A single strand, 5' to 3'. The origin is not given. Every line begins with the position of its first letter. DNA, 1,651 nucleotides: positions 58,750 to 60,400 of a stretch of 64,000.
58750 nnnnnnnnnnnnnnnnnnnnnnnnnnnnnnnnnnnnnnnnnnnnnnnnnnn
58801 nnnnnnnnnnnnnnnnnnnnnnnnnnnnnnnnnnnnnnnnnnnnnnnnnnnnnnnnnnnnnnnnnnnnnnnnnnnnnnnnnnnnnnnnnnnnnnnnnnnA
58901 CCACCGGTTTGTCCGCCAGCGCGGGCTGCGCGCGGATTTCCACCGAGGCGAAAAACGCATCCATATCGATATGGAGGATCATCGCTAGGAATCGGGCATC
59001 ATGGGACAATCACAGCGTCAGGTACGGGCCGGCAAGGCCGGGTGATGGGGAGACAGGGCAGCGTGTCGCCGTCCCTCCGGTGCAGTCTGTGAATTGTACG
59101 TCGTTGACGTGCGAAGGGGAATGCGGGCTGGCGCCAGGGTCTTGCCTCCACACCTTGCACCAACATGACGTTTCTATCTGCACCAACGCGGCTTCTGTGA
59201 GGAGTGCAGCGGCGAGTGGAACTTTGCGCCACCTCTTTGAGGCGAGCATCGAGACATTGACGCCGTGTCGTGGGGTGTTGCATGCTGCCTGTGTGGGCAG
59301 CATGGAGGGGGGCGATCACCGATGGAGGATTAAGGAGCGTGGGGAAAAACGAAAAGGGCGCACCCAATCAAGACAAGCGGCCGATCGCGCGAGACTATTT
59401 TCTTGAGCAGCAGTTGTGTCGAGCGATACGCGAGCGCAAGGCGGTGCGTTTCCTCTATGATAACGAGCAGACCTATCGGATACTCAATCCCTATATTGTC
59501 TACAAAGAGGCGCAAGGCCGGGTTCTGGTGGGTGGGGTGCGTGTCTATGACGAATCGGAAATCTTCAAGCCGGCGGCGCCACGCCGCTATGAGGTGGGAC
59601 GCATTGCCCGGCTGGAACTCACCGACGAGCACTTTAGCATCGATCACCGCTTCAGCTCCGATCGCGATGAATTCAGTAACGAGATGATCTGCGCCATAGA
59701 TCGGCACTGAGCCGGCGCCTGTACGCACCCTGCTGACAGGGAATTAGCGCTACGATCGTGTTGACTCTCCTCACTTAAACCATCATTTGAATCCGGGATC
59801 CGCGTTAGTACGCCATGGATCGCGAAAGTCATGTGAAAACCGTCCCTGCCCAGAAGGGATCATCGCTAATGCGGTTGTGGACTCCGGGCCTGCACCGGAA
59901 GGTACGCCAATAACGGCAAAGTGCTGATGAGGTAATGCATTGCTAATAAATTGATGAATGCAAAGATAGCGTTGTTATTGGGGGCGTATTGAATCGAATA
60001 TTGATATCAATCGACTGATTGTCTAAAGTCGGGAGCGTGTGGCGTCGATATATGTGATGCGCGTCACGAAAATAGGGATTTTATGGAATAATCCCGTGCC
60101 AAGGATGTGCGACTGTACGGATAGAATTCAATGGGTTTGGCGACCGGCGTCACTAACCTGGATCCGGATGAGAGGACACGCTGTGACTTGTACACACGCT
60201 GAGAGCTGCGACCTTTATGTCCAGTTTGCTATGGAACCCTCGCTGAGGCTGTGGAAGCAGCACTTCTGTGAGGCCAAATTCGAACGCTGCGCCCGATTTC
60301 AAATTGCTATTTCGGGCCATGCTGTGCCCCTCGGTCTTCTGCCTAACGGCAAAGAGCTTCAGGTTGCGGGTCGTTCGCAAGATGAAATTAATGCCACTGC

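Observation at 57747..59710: Standalone WYL-like protein divergent from dinB; no obvious CTGT-N8-ACAG LexA box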

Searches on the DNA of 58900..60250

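Call 61: search_rna_families(source=window, start=58900, end=60250, threshold=evalue, max_evalue=1)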
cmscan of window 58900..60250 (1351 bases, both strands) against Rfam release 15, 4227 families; matches with E-value up to 1: 0.
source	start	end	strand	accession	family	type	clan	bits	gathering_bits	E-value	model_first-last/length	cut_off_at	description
